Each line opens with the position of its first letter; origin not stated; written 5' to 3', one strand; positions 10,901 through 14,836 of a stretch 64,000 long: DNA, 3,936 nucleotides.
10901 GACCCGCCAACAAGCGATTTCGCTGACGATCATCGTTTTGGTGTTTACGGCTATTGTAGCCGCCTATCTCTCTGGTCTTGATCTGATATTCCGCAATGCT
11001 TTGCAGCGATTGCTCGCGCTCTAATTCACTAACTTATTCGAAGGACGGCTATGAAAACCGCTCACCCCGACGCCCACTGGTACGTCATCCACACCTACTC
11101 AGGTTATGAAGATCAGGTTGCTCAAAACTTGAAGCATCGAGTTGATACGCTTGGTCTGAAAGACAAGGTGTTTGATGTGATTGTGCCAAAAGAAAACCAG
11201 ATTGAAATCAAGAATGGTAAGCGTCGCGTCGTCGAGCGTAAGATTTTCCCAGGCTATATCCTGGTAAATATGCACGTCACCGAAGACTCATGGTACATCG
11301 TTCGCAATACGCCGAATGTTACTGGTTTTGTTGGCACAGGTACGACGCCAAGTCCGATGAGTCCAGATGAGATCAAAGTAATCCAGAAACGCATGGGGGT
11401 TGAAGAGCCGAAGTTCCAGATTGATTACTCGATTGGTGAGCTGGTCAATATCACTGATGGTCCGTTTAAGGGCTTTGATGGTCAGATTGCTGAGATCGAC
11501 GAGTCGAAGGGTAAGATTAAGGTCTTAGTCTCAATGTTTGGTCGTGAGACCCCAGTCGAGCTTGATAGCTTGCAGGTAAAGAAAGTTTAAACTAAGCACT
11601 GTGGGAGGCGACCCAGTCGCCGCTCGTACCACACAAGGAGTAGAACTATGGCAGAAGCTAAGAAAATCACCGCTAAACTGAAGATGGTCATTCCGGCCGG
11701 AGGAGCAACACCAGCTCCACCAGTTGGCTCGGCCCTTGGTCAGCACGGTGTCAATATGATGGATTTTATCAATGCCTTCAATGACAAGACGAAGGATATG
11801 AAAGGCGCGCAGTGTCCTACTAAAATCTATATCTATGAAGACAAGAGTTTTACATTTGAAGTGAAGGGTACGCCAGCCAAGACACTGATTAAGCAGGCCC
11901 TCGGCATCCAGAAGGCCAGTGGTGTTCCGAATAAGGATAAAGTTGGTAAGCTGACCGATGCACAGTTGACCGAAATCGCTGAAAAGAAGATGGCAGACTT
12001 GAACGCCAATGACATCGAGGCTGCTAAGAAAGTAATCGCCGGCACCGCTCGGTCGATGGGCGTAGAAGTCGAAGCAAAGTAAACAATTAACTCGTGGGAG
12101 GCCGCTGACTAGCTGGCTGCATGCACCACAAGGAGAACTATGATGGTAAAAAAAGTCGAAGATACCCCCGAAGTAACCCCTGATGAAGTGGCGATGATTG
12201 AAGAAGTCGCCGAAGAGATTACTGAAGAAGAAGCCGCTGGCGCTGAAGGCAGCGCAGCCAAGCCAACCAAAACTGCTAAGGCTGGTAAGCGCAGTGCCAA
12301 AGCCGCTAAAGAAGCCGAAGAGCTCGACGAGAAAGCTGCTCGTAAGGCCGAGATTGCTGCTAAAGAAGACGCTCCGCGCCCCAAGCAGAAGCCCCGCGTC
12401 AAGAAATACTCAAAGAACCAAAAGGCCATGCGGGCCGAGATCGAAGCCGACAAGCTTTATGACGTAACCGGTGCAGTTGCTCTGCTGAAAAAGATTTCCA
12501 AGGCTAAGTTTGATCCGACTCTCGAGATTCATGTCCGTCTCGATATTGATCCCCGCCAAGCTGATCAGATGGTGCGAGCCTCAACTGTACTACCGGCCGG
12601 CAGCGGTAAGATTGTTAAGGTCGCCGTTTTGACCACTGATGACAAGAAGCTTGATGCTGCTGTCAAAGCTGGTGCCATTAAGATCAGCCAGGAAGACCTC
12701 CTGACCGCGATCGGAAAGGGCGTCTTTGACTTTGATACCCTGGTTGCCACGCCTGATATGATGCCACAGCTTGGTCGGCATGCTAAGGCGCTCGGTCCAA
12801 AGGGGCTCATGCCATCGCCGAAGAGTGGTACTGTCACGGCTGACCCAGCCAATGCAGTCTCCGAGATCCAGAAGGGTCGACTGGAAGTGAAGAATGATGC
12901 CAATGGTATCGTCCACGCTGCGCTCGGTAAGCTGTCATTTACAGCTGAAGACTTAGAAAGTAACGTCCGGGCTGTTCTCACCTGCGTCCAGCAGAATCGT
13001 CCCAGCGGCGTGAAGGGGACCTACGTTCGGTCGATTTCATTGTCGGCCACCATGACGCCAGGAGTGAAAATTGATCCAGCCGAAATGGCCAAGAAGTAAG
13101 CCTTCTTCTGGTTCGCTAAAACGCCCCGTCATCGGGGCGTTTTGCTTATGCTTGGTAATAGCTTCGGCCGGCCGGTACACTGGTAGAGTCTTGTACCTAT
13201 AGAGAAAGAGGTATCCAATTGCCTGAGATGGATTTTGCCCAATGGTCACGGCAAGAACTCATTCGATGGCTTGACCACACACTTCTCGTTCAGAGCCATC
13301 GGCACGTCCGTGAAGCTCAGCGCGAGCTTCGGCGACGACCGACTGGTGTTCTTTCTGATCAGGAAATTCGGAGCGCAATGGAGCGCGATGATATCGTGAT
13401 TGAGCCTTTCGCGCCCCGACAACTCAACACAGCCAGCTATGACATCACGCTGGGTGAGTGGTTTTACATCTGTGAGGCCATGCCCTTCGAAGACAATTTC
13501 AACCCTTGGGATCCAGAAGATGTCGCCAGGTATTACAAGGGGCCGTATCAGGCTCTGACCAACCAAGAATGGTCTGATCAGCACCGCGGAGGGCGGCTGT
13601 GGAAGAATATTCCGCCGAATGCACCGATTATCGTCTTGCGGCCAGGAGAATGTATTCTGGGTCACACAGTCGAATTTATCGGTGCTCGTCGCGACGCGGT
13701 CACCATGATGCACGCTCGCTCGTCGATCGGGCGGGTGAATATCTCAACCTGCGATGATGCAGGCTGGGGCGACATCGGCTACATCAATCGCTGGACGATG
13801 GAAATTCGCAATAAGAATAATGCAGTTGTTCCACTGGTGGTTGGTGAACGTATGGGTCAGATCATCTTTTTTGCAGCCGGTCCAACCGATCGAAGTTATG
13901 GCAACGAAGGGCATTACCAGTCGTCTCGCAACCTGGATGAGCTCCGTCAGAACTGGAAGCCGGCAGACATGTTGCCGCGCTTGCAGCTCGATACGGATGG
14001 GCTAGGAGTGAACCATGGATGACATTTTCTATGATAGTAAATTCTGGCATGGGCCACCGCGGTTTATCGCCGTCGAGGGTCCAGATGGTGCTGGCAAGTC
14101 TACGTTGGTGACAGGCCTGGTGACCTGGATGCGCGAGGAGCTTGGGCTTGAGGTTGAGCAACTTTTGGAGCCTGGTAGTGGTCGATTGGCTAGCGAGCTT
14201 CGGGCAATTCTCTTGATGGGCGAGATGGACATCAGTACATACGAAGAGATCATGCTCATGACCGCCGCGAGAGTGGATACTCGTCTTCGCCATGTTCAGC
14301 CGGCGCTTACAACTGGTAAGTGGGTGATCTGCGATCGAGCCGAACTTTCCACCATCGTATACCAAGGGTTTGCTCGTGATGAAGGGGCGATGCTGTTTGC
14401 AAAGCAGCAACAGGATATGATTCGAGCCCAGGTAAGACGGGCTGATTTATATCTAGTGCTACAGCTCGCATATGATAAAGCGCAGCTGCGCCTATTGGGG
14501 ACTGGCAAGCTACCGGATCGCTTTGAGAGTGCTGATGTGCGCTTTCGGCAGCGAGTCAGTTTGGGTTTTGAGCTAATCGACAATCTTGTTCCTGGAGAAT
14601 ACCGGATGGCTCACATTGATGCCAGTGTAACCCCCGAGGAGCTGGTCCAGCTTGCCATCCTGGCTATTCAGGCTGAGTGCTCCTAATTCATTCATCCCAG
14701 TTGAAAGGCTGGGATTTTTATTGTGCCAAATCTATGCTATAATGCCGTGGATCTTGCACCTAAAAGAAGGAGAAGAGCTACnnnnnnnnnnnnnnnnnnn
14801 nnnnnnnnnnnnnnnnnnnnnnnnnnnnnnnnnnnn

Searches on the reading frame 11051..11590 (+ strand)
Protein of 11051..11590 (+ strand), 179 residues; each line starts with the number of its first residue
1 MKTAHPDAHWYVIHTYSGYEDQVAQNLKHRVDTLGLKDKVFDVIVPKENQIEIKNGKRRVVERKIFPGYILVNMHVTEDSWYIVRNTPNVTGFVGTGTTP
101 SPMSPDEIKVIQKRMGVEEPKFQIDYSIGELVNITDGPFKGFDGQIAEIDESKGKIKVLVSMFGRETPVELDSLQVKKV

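Call 9: search_protein_families(library=pfam, proteins=[window:11051-11590:+], max_evalue=0.001)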
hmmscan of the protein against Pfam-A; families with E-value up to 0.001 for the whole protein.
window:11051-11590:+ (179 aa): 2 families
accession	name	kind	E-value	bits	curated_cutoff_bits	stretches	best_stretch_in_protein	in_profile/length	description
PF02357.24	NusG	-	1.4e-29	102.8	22.2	1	9-111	2-92/93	Transcription termination factor nusG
PF00467.35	KOW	-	6.6e-05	23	22.3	1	129-157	2-30/32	KOW motif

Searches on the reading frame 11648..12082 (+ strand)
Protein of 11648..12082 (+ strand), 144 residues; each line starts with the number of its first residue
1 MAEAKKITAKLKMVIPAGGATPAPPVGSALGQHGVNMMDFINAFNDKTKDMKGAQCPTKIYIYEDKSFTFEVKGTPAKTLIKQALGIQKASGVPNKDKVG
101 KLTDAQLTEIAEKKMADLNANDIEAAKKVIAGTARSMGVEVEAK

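Call 9: search_protein_families(library=pfam, proteins=[window:11648-12082:+], max_evalue=0.001)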
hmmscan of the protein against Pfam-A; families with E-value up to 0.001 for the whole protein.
window:11648-12082:+ (144 aa): 2 families
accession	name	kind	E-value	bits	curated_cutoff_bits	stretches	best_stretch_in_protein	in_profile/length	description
PF03946.19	Ribosomal_L11_N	-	4.3e-25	87.7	32.9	1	12-68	2-58/58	Ribosomal protein L11, N-terminal domain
PF00298.24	Ribosomal_L11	-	5.2e-25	88.1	21.4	1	75-141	3-69/69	Ribosomal protein L11, RNA binding domain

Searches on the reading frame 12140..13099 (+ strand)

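Call 9: search_protein_families(library=pfam, proteins=[window:12140-13099:+], max_evalue=0.001)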
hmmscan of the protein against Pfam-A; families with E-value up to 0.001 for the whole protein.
window:12140-13099:+ (319 aa): 1 family
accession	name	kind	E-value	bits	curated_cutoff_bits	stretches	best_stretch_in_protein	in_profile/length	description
PF00687.26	Ribosomal_L1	-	1.4e-52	178.6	32.2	1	116-307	1-198/198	Ribosomal protein L1p/L10e family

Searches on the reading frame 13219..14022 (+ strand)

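Call 9: search_protein_families(library=pfam, proteins=[window:13219-14022:+], max_evalue=0.001)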
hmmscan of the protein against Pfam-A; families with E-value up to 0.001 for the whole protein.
window:13219-14022:+ (267 aa): 1 family
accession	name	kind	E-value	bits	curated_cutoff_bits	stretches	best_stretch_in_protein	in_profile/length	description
PF22769.1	DCD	-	3.4e-33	115.4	27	1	44-218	1-151/153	dCTP deaminase-like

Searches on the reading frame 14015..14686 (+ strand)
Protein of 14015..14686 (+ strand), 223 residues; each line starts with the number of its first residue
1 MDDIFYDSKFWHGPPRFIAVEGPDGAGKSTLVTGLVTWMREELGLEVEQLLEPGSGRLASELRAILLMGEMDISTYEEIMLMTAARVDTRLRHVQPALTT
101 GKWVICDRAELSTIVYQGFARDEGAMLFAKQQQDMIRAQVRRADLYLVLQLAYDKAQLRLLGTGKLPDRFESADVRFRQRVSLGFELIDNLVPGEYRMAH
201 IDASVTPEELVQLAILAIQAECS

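Call 9: search_protein_families(library=pfam, proteins=[window:14015-14686:+], max_evalue=0.001)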
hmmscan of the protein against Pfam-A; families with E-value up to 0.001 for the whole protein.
window:14015-14686:+ (223 aa): 2 families
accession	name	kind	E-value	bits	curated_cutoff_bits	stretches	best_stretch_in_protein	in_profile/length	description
PF02223.23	Thymidylate_kin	-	1.3e-23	84.1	27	1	20-211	1-182/185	Thymidylate kinase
PF13521.12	AAA_28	-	2.1e-06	28.5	27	1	18-150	2-117/164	AAA domain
